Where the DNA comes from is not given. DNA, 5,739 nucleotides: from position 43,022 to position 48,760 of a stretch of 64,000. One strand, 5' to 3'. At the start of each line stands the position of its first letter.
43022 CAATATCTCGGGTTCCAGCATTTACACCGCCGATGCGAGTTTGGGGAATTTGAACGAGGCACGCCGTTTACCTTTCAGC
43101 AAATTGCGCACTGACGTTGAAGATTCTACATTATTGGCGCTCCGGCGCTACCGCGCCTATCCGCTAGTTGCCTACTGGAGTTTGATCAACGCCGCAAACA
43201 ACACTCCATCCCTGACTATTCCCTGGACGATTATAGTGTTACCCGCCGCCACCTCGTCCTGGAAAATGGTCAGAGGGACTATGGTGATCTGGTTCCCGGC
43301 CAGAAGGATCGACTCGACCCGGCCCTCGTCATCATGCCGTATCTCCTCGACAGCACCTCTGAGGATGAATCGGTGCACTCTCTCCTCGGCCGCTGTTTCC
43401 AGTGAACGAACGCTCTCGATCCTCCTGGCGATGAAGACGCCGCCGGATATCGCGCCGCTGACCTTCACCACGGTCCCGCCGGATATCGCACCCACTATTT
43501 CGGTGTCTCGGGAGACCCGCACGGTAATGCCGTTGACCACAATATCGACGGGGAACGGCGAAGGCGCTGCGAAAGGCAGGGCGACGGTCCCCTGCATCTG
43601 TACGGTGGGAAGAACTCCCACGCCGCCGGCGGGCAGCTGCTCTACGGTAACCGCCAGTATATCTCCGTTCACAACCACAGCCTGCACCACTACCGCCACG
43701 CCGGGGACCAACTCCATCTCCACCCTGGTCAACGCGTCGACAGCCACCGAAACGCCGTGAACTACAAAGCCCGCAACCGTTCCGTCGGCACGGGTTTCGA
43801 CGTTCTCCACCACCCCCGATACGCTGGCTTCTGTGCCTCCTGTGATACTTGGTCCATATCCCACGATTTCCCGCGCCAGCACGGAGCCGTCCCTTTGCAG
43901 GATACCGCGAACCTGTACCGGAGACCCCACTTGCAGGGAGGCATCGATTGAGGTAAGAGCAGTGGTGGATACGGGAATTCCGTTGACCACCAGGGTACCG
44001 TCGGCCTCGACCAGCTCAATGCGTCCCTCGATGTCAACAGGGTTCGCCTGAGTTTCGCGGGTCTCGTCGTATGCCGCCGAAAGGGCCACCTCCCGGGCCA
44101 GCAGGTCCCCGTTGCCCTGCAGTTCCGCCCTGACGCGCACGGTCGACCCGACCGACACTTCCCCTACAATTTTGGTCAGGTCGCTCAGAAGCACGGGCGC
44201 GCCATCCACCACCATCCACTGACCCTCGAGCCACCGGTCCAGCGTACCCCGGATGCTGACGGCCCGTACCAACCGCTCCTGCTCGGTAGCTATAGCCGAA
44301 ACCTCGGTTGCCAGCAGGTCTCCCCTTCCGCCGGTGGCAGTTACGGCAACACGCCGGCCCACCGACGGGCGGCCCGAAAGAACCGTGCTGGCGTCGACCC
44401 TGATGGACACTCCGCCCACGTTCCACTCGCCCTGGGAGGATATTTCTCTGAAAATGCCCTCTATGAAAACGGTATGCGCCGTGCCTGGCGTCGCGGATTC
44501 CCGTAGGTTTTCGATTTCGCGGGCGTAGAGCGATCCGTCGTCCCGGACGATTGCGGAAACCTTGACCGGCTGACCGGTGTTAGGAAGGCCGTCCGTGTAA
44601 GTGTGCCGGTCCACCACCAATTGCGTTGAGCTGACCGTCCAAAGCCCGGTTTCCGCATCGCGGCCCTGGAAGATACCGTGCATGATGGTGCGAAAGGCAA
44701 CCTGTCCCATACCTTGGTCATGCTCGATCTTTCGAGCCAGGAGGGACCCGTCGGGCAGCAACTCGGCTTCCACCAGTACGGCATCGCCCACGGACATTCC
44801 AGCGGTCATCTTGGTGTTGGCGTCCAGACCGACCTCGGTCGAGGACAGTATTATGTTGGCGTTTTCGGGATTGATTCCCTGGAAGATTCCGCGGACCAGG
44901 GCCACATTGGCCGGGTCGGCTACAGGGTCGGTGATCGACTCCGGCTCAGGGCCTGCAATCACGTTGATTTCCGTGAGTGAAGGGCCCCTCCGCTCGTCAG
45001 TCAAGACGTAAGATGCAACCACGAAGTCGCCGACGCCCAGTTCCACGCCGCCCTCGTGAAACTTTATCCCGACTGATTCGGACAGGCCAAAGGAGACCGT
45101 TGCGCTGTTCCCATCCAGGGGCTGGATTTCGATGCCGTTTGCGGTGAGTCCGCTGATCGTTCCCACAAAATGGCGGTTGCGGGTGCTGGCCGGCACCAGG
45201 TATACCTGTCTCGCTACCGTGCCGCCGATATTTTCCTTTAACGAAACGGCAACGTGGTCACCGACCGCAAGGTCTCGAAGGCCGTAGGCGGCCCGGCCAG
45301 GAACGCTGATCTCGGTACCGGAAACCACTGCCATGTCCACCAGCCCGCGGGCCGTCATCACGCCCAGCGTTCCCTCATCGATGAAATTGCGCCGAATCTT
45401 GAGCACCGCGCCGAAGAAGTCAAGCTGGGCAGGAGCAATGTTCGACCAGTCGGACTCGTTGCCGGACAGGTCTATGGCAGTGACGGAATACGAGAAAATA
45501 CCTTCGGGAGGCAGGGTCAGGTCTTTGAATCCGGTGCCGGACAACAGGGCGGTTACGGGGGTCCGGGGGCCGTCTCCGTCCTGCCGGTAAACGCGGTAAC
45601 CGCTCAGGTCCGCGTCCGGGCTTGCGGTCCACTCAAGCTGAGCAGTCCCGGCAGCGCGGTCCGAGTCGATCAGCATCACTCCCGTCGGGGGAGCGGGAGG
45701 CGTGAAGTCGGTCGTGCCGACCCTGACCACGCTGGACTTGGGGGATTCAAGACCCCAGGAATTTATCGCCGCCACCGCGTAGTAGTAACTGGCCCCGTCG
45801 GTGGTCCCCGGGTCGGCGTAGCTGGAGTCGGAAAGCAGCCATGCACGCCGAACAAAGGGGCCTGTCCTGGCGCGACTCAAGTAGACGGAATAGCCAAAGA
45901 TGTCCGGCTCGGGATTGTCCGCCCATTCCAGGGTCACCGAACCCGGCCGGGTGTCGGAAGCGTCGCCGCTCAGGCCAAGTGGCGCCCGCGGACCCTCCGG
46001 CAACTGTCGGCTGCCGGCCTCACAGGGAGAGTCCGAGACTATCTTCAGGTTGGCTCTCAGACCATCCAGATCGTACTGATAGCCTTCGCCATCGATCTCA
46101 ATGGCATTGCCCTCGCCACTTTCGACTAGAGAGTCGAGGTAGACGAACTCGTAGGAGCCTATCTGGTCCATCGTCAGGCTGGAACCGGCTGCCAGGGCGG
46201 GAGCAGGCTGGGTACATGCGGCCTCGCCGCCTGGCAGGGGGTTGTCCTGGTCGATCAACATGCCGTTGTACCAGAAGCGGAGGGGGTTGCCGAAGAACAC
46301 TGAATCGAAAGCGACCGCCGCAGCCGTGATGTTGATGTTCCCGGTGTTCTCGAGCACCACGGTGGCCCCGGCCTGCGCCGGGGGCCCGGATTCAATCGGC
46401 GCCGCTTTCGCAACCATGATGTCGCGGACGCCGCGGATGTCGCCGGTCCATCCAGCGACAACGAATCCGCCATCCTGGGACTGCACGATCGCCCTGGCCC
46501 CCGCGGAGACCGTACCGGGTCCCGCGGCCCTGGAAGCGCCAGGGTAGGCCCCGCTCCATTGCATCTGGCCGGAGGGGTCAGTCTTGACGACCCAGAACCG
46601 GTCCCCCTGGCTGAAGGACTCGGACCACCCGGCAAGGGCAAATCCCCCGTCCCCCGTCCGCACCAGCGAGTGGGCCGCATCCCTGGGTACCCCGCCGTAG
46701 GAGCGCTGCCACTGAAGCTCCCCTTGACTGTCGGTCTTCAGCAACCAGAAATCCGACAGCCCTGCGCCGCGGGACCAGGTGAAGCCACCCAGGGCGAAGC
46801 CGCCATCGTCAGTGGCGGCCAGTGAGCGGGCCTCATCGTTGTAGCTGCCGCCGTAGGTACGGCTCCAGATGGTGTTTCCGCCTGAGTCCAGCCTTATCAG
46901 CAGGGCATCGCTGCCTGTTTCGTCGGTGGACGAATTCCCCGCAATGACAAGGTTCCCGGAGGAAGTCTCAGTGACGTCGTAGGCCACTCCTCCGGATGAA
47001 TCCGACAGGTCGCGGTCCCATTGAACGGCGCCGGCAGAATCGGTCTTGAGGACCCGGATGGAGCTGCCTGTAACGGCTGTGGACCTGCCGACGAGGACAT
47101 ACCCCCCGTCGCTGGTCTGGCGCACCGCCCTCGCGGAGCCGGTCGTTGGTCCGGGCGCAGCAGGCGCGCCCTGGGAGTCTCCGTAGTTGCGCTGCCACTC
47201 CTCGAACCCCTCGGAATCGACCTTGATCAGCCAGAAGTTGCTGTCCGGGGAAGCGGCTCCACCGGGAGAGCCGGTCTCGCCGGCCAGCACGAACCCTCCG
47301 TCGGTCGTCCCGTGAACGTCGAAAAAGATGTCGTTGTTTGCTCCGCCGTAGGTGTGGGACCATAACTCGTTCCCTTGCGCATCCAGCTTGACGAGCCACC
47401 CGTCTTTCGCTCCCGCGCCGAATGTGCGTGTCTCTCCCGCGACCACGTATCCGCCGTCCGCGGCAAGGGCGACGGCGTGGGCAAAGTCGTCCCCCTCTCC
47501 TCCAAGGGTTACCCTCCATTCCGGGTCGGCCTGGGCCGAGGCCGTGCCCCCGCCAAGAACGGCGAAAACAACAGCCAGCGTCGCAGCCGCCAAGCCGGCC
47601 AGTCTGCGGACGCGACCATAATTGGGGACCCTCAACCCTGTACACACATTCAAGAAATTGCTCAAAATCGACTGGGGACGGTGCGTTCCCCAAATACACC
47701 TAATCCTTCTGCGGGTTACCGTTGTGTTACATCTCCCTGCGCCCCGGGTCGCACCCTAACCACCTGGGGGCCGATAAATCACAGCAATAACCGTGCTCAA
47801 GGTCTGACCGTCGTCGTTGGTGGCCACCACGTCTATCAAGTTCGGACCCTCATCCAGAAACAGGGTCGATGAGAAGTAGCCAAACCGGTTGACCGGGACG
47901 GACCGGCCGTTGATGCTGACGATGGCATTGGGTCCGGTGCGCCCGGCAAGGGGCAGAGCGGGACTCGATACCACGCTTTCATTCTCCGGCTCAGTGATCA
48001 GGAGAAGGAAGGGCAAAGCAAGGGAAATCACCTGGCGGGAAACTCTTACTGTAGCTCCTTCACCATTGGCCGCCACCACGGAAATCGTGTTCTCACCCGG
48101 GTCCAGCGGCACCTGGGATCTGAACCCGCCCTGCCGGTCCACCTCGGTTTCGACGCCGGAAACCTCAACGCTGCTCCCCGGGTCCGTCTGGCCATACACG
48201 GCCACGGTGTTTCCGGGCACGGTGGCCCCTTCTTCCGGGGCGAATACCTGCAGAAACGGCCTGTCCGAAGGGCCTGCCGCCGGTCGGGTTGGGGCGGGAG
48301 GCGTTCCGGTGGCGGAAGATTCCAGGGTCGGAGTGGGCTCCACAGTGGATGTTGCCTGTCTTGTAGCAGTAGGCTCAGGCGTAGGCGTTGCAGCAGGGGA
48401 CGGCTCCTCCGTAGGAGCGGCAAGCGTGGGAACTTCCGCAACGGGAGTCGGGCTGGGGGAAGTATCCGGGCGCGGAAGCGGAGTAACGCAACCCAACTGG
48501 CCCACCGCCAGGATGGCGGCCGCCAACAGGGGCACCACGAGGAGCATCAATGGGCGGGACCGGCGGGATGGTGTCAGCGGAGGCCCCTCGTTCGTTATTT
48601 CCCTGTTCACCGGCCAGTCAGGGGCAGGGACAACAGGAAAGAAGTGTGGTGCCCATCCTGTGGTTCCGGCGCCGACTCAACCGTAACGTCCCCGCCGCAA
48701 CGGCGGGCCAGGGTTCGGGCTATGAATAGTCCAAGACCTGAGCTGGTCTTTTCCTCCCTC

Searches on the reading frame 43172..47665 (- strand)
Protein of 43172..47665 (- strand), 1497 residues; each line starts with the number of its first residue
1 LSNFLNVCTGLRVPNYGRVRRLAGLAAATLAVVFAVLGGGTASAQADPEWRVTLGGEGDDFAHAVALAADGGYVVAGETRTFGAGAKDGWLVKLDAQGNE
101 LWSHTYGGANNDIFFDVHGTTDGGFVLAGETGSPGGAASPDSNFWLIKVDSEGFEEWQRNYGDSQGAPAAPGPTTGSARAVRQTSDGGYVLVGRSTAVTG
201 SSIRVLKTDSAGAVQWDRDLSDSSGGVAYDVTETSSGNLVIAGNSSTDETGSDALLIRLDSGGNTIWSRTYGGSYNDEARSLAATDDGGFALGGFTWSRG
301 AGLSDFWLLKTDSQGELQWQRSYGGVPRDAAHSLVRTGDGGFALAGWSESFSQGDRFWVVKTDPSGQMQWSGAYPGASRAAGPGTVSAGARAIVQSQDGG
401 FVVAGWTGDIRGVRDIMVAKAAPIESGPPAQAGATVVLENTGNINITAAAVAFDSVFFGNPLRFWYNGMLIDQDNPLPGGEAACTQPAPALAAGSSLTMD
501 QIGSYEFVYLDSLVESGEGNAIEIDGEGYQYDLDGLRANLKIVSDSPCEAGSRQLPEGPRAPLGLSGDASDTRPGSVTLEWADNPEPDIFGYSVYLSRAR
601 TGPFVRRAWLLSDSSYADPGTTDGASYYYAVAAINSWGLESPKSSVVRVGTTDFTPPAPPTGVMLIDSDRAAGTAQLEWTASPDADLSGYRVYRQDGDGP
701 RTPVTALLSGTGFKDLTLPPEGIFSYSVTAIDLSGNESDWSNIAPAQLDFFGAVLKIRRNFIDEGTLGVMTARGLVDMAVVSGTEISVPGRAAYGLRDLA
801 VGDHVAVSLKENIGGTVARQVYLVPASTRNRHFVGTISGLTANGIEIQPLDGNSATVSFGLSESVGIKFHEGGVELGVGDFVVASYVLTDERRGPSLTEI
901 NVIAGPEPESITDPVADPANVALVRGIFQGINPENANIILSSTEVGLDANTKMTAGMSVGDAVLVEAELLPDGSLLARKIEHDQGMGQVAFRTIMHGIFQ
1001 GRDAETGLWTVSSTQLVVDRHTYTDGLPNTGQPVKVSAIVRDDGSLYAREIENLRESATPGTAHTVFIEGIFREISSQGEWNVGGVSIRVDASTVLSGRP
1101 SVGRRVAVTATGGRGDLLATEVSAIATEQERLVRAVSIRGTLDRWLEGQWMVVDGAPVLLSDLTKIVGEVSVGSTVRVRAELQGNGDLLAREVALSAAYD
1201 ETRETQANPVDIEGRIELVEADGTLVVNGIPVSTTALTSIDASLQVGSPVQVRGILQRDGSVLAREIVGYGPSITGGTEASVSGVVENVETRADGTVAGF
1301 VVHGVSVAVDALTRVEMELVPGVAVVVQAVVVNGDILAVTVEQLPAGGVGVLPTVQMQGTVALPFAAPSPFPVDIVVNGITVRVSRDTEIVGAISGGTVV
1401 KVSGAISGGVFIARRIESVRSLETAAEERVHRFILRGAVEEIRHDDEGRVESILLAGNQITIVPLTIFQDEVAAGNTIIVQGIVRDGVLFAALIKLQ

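Call 10: search_protein_families(library=pfam, proteins=[window:43172-47665:-], max_evalue=0.01)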
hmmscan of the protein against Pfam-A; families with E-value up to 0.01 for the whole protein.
window:43172-47665:- (1497 aa): 1 family
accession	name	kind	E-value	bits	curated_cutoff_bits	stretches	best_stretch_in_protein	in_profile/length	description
PF18914.6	DUF5666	-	2.2e-49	166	27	7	1213-1267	1-59/60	Domain of unknown function (DUF5666)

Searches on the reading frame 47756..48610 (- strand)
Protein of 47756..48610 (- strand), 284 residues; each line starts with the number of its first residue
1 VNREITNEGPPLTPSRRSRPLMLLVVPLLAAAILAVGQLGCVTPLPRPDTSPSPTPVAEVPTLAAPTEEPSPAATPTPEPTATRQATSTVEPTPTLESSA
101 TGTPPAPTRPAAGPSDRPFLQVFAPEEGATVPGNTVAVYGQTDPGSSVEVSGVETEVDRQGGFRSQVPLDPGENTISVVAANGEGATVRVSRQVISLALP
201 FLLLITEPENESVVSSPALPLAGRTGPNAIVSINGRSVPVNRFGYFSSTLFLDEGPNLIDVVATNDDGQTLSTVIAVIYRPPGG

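Call 76: search_protein_families(library=pfam, proteins=[window:47756-48610:-], max_evalue=0.001)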
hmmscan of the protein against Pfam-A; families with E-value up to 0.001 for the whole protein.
window:47756-48610:- (284 aa): 2 families
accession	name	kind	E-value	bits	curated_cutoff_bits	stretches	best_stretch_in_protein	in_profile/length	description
PF09136.16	Glucodextran_B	-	1.1e-27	96.1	27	2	118-194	1-79/83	Glucodextranase, domain B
PF12733.13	Cadherin-like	-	1.5e-06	29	24.2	0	136-185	31-76/89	Cadherin-like beta sandwich domain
